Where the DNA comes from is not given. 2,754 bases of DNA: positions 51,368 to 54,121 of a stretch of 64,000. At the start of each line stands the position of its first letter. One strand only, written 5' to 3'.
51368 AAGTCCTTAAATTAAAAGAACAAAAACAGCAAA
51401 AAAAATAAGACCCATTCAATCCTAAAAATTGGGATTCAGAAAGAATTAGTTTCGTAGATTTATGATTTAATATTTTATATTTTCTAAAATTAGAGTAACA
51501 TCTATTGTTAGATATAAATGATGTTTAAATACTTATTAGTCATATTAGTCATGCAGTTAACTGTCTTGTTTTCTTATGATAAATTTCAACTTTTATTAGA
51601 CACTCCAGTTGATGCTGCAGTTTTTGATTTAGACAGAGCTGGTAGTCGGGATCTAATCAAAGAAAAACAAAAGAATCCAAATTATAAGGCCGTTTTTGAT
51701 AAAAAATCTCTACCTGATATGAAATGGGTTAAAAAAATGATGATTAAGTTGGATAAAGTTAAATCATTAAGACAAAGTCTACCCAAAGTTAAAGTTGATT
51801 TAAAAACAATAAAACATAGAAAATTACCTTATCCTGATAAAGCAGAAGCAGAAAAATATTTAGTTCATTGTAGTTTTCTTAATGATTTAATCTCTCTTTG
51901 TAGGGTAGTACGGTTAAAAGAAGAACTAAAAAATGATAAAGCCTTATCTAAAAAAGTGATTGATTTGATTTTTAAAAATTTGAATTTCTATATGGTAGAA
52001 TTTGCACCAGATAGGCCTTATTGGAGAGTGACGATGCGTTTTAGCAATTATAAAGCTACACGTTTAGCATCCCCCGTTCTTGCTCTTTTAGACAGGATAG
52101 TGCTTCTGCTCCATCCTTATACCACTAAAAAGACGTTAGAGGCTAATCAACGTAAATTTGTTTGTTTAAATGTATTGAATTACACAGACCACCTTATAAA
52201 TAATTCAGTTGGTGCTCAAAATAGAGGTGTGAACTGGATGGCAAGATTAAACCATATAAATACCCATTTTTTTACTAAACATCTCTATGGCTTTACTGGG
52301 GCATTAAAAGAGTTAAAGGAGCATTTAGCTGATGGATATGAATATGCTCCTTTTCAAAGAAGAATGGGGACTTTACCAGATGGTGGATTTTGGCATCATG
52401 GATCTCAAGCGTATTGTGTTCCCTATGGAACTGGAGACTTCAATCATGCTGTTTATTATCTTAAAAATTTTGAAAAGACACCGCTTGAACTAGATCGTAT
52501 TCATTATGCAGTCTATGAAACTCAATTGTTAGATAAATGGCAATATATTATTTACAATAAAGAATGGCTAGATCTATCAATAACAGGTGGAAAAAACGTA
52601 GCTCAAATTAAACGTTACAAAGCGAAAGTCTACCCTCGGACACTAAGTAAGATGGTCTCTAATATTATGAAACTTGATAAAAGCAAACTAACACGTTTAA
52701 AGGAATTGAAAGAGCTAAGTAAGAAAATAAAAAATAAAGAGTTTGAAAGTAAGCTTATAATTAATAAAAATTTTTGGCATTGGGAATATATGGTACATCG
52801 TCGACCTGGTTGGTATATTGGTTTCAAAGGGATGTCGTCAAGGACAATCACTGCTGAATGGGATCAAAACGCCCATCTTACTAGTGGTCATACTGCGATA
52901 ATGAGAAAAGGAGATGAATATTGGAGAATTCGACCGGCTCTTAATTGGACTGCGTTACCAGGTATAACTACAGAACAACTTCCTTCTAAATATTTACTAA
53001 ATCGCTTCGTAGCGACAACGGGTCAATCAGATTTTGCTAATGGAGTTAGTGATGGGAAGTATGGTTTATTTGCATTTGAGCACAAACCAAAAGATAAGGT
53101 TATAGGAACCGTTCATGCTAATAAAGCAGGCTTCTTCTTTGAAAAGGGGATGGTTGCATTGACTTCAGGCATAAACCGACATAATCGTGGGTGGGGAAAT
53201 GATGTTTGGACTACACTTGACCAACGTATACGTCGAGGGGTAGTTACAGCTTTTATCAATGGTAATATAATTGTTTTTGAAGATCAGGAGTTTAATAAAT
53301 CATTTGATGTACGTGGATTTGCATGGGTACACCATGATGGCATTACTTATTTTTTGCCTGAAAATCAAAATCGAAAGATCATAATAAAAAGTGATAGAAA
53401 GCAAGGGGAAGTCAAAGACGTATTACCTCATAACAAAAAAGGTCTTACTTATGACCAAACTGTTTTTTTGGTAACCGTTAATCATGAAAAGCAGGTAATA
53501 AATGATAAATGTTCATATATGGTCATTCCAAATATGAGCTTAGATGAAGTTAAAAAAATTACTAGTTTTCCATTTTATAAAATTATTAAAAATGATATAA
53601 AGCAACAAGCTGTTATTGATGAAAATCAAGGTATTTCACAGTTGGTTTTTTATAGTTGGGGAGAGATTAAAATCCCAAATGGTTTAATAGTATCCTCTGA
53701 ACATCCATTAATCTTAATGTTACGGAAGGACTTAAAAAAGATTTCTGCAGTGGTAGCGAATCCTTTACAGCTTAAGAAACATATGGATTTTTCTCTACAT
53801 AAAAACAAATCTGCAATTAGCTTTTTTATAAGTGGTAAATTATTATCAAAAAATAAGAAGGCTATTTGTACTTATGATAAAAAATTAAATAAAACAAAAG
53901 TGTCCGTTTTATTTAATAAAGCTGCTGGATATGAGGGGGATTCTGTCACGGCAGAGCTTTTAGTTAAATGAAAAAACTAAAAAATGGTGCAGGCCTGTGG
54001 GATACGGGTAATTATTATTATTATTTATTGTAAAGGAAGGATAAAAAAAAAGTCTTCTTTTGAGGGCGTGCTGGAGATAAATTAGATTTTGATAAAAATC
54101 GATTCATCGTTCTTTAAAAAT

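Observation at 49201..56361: Higher-GC island of secreted polysaccharide-lyase genes inserted against the 3' end of tRNA-Val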

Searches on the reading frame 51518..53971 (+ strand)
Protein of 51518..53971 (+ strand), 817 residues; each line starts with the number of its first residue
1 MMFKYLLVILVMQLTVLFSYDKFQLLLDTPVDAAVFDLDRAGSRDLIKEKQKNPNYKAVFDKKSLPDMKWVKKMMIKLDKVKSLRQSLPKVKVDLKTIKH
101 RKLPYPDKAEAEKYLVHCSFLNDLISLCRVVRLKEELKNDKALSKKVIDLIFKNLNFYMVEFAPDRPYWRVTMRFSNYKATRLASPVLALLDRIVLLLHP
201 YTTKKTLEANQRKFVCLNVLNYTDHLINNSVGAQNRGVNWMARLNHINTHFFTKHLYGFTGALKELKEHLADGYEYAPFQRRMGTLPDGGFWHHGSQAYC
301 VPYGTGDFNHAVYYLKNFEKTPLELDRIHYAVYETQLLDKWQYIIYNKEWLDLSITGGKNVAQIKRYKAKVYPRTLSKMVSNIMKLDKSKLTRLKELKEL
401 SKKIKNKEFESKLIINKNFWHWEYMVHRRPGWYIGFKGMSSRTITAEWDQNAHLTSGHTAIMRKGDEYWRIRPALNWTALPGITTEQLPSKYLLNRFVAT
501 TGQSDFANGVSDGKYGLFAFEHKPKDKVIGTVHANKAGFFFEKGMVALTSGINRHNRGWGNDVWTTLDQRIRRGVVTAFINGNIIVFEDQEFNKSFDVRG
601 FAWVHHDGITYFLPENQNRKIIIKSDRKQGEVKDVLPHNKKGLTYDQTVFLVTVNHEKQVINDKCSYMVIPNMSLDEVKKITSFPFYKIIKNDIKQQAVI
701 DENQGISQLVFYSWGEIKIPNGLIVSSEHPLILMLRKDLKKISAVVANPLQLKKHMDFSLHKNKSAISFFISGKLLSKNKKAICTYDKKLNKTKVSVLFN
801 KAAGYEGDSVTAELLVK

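Call 5: search_protein_families(library=pfam, proteins=[window:51518-53971:+], max_evalue=0.01)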
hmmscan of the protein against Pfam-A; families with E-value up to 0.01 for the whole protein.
window:51518-53971:+ (817 aa): 2 families
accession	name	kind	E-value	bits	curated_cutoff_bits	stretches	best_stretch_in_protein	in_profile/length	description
PF02278.25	Lyase_8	-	8.9e-48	163.4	27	1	416-674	1-254/254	Polysaccharide lyase family 8, super-sandwich domain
PF02884.22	Lyase_8_C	-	2.1e-09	38.1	22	1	688-752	1-64/69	Polysaccharide lyase family 8, C-terminal beta-sandwich domain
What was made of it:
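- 51518..53971 (+): PL8-family polysaccharide lyase (817 aa; a database entry starts at the second Met, giving 816 aa). Candidate catalytic residues are His294 (52397-52399), Tyr303 (52424-52426) and Glu447 (52856-52858). Lyase_8 8.9e-48 and Lyase_8_C 2.1e-9 (call 5).
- On CAZy PL8 polysaccharide lyase (gene 51518-53971): 163.4 bits against a cut-off of 27, covering profile positions 1-254 of 254 (call 5). 38.1 bits against a cut-off of 22 (call 5).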

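Call 6: search_protein_families(library=ncbifam, proteins=[window:51518-53971:+], max_evalue=0.01)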
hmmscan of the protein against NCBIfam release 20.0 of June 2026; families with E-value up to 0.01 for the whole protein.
window:51518-53971:+ (817 aa): 2 families
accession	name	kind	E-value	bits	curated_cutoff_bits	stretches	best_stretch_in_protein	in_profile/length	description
NF043001.1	chondaseAC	equivalog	2.4e-44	151.7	1000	1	415-765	339-679/701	chondroitinase-AC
NF053732.1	HyalteLyHylBENTFA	equivalog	3.1e-15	54.8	1350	1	466-769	670-969/1000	hyaluronate lyase HylB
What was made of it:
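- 51518..53971 (+): NCBIfam chondroitinase-AC model 2.4e-44, far below its equivalog cut-off (call 6).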

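Call 7: search_solved_structures(query=window:51518-53971:+, max_evalue=0.01, show_alignments=2)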
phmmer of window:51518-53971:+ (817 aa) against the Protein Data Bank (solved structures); distinct sequences matched with E-value up to 0.01: 7.
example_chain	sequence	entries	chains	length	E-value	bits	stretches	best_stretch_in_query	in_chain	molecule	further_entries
1cb8_A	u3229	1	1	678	3.7e-35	124.3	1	283-762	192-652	PROTEIN (CHONDROITINASE AC)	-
1hm2_A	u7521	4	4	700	4e-35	124.2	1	283-762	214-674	CHONDROITINASE AC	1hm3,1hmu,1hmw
7r2x_A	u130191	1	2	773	3.5e-13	51.6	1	410-572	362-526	Mannuronic acid specific lyase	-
2q1f_A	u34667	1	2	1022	1.6e-05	26.3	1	473-749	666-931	Chondroitinase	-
1rw9_A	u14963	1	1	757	0.00041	21.6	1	421-715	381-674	chondroitin AC lyase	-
1rwa_A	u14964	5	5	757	0.00041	21.6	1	421-715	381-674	chondroitin AC lyase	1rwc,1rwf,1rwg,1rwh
6f2p_A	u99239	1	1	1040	0.0057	17.8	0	412-767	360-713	Paenibacillus xanthan lyase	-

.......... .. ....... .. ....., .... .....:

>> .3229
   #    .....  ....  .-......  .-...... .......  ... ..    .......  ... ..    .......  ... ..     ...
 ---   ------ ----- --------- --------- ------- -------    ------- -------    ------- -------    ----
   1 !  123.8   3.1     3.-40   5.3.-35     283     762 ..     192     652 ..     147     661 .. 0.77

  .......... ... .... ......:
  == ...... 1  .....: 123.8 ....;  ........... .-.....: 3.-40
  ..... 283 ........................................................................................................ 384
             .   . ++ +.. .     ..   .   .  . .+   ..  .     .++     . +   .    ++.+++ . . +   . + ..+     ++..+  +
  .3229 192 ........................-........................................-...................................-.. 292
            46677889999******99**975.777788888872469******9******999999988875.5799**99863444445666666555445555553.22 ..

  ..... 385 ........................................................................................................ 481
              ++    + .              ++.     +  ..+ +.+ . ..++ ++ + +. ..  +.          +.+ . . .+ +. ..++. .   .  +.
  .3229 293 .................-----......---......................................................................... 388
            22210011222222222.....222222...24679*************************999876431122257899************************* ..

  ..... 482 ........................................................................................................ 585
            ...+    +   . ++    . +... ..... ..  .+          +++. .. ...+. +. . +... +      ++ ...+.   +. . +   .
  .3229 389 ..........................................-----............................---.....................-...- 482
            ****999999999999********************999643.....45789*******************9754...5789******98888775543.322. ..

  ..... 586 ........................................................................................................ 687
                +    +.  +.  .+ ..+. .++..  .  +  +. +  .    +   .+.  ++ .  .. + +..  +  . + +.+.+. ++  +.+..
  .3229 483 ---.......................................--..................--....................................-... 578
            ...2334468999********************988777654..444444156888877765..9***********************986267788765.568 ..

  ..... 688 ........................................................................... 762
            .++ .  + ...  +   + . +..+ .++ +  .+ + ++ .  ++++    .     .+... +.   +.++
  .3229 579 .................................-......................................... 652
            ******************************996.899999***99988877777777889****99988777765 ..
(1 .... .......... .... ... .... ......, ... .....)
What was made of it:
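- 51518..53971 (+): PDB 1CB8/1HM2 at 3.7e-35, with His225, Tyr234 and Glu371 aligned (call 7).
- On CAZy PL8 polysaccharide lyase (gene 51518-53971): However, the phmmer alignment to 1CB8 starts in the helical domain (query 283 = chain 192) and includes the catalytic His and Tyr (call 7).
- Closest known: Pedobacter heparinus chondroitinase AC. Same: The W..LPGIT and Y.V.P blocks are conserved (call 7).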

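Call 13: find_encoding_contigs(protein=window:51518-53971:+, flank=10000, max_places=6)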
Protein window:51518-53971:+ (817 aa): no gene with exactly this product is on record in the collection.

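Call 14: find_homologous_proteins(query=window:51518-53971:+)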
Query window:51518-53971:+ (817 aa): 12 proteins with E <= 0.001 among 8000 candidates.
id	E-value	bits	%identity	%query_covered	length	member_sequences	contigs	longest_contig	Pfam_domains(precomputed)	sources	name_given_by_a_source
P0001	0.0e+0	1884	100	100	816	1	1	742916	PF02884.23,PF02278.27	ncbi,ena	-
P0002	9.0e-213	727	46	91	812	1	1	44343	PF02884.23,PF02278.27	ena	-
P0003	7.3e-201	687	42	97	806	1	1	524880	PF02884.23,PF02278.27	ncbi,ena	-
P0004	2.8e-193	662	41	94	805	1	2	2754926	PF02884.23,PF02278.27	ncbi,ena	-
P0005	2.4e-191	656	43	91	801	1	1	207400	PF02884.23,PF02278.27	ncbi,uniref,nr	ncbi:polysaccharide lyase family 8 super-sandwich domain-containing protein [Tamlana sp. 2201CG12-4]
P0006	3.1e-189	649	43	85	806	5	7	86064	PF02884.23,PF02278.27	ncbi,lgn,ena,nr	ncbi:MAG: polysaccharide lyase beta-sandwich domain-containing protein [Flavobacteriaceae bacterium]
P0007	4.1e-188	645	42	92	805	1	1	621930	PF02884.23,PF02278.27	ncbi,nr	ncbi:hypothetical protein EYV94_05530 [Puteibacter caeruleilacunae]|nr:hypothetical protein EYV94_05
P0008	3.5e-183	629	41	90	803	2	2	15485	PF02884.23,PF02278.27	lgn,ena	-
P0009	6.1e-181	621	40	89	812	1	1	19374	PF02884.23,PF02278.27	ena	-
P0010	4.4e-179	615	41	89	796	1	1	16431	PF02278.27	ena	-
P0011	9.3e-179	614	41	90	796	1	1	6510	PF02884.23,PF02278.27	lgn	-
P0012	2.1e-11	61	23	58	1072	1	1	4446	PF17963.8,PF02884.23,PF02278.27,PF08124.18,PF13620.13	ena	-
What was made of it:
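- Closest known: Pedobacter heparinus chondroitinase AC. Different: The window protein belongs to a small, uncharacterised subfamily found mostly in marine Bacteroidota (call 14).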

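Call 15: find_encoding_contigs(protein=P0001, flank=10000, max_places=4)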
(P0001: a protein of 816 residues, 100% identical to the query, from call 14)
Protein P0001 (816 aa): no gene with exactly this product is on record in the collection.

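Call 16: find_encoding_contigs(protein=P0002, flank=10000, max_places=4)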
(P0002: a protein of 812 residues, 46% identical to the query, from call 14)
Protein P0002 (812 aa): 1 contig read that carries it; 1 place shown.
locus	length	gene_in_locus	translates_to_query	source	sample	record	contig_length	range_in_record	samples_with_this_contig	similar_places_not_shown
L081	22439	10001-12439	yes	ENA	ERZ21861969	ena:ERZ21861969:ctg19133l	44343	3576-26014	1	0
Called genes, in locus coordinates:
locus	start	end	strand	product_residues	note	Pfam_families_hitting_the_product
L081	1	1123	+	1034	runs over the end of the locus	PF04313:HSDR_N, PF13588:HSDR_N_2 (faint), PF04851:ResIII, PF18766:SWI2_SNF2, PF00270:DEAD, PF22679:T1R_D3-like, PF12008:EcoR124_C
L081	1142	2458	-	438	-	PF00375:SDF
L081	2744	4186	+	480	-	PF01120:Alpha_L_fucos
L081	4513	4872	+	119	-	PF00453:Ribosomal_L20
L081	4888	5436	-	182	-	PF00574:CLP_protease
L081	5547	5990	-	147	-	PF02502:LacAB_rpiB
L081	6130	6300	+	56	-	PF00471:Ribosomal_L33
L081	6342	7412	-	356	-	PF01883:FeS_assembly_P, PF01656:CbiA (weak), PF10609:ParA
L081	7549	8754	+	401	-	PF00930:DPPIV_N (faint), PF07676:PD40 (weak), PF25174:Beta-prop_THOC3 (faint), PF26549:Tricorn_N (weak), PF26550:Tricorn_2nd, PF07676:PD40, PF26549:Tricorn_N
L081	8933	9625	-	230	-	-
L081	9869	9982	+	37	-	-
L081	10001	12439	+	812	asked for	PF02278:Lyase_8, PF02884:Lyase_8_C (weak)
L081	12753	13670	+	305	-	PF01259:SAICAR_synt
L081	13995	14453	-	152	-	PF00160:Pro_isomerase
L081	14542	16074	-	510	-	PF00590:TP_methylase, PF02602:HEM4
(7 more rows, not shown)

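Call 19: list_cluster_members(proteins=[P0001, P0013, P0014, P0002, P0003, P0004])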
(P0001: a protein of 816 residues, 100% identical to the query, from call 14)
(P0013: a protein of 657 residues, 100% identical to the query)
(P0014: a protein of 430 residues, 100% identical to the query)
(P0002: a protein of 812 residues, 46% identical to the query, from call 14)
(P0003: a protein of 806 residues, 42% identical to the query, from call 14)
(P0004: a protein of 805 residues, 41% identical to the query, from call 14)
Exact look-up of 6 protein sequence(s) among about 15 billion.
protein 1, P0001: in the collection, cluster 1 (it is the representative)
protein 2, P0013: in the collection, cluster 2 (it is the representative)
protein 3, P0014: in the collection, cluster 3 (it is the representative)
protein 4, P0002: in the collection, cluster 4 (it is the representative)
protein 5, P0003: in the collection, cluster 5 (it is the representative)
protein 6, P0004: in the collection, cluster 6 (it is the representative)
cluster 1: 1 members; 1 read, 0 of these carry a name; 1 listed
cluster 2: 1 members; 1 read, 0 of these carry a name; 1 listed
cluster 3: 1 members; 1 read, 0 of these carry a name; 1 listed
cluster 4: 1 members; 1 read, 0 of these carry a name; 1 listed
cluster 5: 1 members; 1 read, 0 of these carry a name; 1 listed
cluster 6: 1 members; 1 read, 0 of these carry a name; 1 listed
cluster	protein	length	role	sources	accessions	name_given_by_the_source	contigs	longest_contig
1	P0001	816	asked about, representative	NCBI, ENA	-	-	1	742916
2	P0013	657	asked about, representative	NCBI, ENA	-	-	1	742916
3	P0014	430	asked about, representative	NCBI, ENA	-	-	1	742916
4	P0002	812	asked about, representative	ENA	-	-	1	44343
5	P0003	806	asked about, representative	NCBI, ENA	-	-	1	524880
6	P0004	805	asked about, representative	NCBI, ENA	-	-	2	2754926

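Call 44: find_encoding_contigs(protein=P0005, flank=10000, max_places=2)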
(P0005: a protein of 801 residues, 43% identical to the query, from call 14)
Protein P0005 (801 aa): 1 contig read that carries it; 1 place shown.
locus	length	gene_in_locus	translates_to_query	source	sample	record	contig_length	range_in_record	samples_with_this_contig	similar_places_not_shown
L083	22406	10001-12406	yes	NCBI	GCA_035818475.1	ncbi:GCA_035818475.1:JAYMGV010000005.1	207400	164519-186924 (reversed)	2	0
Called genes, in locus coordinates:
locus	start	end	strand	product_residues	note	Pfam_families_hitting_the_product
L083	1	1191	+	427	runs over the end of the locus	PF07470:Glyco_hydro_88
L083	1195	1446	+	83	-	-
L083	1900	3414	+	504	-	PF00884:Sulfatase, PF01663:Phosphodiest, PF16347:SGSH_C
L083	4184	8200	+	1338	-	PF07494:Reg_prop (faint), PF24807:WD40_CDC20-Fz (faint), PF07495:Y_Y_Y, PF00512:HisKA, PF02518:HATPase_c, PF00072:Response_reg, PF12833:HTH_18, PF00165:HTH_AraC (weak)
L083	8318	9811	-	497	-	PF00884:Sulfatase, PF01663:Phosphodiest (faint), PF16347:SGSH_C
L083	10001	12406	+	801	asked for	PF02278:Lyase_8, PF02884:Lyase_8_C (weak)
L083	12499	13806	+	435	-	PF01120:Alpha_L_fucos, PF14871:GHL6 (faint)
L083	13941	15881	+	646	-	PF22842:Pel9A-like_beta_helix, PF14592:Chondroitinas_B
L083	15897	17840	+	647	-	PF22842:Pel9A-like_beta_helix, PF14592:Chondroitinas_B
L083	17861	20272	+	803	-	PF14498:Glyco_hyd_65N_2, PF22124:Glyco_hydro_95_cat, PF21307:Glyco_hydro_95_C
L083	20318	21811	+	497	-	PF00884:Sulfatase, PF01663:Phosphodiest (weak), PF16347:SGSH_C (faint)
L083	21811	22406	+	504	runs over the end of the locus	PF00884:Sulfatase, PF01663:Phosphodiest (faint), PF01676:Metalloenzyme (weak), PF16347:SGSH_C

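Call 47: find_encoding_contigs(protein=P0003, flank=10000, max_places=2)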
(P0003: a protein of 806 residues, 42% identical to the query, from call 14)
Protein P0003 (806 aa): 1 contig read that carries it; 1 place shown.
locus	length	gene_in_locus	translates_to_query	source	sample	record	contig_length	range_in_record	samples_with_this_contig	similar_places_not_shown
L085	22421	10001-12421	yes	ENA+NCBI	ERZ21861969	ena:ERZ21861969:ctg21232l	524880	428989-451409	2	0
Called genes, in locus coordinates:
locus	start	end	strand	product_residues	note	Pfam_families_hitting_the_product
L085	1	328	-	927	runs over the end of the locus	PF02739:5_3_exonuc_N, PF01367:5_3_exonuc, PF01612:DNA_pol_A_exo1, PF22619:DNA_polI_exo1 (weak), PF00476:DNA_pol_A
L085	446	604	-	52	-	-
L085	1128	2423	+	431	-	PF02537:CRCB, PF02666:PS_Dcarbxylase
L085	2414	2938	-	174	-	PF01252:Peptidase_A8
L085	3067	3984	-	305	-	PF01258:zf-dskA_traR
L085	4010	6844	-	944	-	PF00133:tRNA-synt_1, PF09334:tRNA-synt_1g, PF13603:tRNA-synt_1_2 (weak), PF08264:Anticodon_1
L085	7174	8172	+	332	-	PF01699:Na_Ca_ex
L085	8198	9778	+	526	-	PF01676:Metalloenzyme, PF06415:iPGM_N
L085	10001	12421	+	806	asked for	PF02278:Lyase_8, PF02884:Lyase_8_C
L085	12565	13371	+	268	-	PF04511:DER1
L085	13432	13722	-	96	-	PF00830:Ribosomal_L28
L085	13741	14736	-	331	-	PF02636:Methyltransf_28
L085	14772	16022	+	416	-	PF00595:PDZ (weak), PF13180:PDZ_2 (faint), PF17820:PDZ_6, PF03572:Peptidase_S41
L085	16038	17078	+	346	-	PF00814:TsaD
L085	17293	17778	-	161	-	-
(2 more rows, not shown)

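Call 48: find_encoding_contigs(protein=P0004, flank=10000, max_places=2)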
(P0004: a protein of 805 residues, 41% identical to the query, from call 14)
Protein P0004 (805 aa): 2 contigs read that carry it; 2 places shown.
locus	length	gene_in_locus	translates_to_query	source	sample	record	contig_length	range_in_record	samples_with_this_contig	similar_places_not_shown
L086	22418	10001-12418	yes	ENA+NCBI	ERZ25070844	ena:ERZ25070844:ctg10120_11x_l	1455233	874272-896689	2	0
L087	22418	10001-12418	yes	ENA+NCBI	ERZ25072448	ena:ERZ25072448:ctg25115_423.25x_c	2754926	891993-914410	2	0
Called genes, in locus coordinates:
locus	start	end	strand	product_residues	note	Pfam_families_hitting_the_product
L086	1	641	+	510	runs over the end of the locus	PF00884:Sulfatase, PF01663:Phosphodiest (weak), PF16347:SGSH_C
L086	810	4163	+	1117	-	PF01839:FG-GAP (faint), PF13517:FG-GAP_3, PF07593:UnbV_ASPIC, PF13517:FG-GAP_3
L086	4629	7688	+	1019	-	PF13620:CarboxypepD_reg, PF13715:CarbopepD_reg_2, PF07715:Plug, PF00593:TonB_dep_Rec_b-barrel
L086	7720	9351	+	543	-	PF14322:SusD-like_3, PF07980:SusD_RagB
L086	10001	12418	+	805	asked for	PF02278:Lyase_8, PF02884:Lyase_8_C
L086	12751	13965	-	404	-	PF00266:Aminotran_5, PF01053:Cys_Met_Meta_PP (weak)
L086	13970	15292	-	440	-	PF19295:SufBD_N, PF01458:SUFBD_core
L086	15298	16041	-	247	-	PF02463:SMC_N (faint), PF00005:ABC_tran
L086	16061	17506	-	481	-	PF19295:SufBD_N, PF01458:SUFBD_core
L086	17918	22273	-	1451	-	PF09479:Flg_new (faint), PF18998:Flg_new_2, PF13473:Cupredoxin_1 (faint), PF18998:Flg_new_2, PF03382:DUF285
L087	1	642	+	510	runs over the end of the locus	PF00884:Sulfatase, PF01663:Phosphodiest (weak), PF16347:SGSH_C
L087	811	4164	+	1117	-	PF01839:FG-GAP (faint), PF13517:FG-GAP_3, PF07593:UnbV_ASPIC, PF13517:FG-GAP_3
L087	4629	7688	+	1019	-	PF13620:CarboxypepD_reg, PF13715:CarbopepD_reg_2, PF07715:Plug, PF00593:TonB_dep_Rec_b-barrel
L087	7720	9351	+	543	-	PF14322:SusD-like_3, PF07980:SusD_RagB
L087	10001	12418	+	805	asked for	PF02278:Lyase_8, PF02884:Lyase_8_C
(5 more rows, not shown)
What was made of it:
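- Closest known: Bacteroidota polysaccharide utilisation loci that carry the same PL8 subfamily. Same: They hold the closest named homologs of the window PL8, at 41-43% identity over 90% or more of its length (calls 14, 44, 48).
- Closest known: Bacteroidota polysaccharide utilisation loci that carry the same PL8 subfamily. Different: In those genomes the gene is embedded in SusC/SusD loci with sulfatases, GH29 and GH95 fucosidases, PL6, GH88 and a hybrid two-component regulator (calls 44, 48).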
